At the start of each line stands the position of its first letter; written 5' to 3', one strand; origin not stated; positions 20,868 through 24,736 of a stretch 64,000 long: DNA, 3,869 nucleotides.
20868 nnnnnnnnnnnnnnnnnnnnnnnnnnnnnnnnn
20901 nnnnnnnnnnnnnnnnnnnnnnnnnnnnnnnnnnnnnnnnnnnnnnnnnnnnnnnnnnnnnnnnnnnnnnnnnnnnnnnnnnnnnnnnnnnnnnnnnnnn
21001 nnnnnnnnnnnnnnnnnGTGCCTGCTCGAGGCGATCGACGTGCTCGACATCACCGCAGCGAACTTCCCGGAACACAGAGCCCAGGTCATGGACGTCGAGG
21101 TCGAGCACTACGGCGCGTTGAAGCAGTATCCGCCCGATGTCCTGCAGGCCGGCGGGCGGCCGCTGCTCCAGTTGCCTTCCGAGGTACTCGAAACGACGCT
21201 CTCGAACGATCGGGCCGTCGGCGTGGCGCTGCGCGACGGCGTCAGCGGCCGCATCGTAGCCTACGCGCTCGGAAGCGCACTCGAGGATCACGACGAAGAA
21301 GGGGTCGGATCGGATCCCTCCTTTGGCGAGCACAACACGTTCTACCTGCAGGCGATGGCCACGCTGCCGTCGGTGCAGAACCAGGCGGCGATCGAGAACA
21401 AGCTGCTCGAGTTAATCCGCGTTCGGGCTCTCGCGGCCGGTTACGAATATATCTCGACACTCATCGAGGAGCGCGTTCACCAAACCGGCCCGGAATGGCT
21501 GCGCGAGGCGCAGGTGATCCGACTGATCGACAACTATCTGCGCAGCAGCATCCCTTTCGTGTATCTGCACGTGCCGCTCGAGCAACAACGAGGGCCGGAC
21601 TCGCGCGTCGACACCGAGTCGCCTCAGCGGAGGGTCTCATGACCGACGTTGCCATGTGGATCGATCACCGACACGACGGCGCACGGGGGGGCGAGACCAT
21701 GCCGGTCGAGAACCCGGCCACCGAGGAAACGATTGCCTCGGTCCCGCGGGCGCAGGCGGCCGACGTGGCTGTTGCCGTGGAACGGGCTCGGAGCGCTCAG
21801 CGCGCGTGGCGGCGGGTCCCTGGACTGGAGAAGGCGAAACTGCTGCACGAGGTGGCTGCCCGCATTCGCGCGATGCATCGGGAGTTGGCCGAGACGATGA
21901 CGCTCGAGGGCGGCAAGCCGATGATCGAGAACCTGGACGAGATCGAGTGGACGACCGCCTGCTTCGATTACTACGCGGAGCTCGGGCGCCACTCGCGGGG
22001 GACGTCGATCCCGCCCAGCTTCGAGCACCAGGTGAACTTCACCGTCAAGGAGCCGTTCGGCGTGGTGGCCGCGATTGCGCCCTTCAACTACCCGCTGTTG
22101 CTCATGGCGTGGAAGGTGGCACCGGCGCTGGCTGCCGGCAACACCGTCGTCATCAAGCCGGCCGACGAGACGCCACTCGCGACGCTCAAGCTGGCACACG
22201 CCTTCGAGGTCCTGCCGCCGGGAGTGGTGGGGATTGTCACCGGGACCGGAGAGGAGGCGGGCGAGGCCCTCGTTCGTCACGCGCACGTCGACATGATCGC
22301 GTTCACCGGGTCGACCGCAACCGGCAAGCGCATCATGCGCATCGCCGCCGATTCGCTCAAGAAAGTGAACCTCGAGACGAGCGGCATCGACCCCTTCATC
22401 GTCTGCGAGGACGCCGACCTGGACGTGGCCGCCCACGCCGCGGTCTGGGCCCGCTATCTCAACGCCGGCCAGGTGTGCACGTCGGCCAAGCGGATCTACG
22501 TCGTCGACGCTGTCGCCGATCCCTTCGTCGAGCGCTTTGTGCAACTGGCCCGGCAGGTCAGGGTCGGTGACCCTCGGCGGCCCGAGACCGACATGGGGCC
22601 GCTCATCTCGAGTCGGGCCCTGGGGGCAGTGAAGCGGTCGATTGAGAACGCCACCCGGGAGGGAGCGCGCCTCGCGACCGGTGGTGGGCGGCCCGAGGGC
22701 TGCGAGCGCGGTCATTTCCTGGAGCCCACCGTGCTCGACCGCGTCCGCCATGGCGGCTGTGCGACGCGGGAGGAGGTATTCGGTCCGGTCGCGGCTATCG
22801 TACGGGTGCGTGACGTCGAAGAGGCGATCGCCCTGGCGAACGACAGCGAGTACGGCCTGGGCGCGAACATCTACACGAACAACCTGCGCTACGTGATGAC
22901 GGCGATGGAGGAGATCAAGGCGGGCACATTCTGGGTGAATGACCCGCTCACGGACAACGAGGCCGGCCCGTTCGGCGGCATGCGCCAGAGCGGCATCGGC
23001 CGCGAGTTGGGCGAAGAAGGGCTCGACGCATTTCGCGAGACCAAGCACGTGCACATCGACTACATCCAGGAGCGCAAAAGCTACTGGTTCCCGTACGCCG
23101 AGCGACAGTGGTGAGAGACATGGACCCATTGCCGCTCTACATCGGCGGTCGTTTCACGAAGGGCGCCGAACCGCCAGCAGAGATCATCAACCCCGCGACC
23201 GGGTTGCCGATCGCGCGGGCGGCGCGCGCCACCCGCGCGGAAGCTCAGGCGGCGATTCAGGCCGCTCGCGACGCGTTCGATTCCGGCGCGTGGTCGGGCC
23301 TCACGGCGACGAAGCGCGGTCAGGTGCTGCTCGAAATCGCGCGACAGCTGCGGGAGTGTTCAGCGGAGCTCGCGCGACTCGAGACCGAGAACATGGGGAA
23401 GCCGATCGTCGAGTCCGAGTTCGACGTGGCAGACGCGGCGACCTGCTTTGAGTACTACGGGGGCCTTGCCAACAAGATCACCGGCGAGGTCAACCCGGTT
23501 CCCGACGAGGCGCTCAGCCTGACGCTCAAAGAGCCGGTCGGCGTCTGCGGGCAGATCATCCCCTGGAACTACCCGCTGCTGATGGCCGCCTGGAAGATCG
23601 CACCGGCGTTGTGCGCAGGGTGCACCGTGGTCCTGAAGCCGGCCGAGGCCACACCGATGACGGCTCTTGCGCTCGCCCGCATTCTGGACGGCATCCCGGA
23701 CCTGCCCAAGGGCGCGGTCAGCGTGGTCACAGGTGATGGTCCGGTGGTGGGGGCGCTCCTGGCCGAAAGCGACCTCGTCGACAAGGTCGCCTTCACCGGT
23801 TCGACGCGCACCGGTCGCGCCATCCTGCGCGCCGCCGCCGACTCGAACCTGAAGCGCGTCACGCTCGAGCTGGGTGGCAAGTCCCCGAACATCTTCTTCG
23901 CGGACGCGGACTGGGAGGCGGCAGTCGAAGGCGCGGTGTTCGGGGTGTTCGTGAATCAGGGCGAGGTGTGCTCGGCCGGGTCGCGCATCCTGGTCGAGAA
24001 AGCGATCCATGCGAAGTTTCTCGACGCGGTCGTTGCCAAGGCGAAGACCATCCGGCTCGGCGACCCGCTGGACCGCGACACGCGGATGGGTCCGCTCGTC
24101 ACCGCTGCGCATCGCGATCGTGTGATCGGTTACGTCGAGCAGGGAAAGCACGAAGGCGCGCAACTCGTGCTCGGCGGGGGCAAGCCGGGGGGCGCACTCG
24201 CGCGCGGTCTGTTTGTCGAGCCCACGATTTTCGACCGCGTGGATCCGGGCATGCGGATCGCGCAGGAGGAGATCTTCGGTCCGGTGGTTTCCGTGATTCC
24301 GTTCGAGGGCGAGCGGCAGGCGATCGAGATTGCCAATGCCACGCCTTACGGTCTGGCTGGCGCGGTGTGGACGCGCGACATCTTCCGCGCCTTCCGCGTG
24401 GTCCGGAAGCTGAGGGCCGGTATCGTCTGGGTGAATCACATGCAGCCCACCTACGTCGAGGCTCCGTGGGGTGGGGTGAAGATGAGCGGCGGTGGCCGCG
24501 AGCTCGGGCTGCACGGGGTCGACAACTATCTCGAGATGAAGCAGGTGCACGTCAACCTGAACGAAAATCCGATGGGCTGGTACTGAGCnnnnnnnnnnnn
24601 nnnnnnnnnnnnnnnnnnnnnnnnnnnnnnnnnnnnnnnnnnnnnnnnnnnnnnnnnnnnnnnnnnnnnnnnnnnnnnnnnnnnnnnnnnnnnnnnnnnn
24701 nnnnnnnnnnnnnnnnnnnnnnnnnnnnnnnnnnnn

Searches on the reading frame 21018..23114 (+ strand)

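Call 52: search_protein_families(library=pfam, proteins=[window:21018-23114:+], max_evalue=0.0001)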
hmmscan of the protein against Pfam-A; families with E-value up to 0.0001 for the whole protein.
window:21018-23114:+ (698 aa): 1 family
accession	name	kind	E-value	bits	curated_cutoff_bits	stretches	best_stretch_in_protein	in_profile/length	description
PF00171.27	Aldedh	-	8.9e-164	545.8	23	1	226-678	7-461/461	Aldehyde dehydrogenase family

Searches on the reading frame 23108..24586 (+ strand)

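Call 7: search_protein_families(library=pfam, proteins=[window:23108-24586:+], max_evalue=0.001)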
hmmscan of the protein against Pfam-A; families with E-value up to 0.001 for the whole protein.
window:23108-24586:+ (492 aa): 1 family
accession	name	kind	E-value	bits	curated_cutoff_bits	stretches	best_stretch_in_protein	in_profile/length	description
PF00171.27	Aldedh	-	4.7e-173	576.4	23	1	19-480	4-461/461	Aldehyde dehydrogenase family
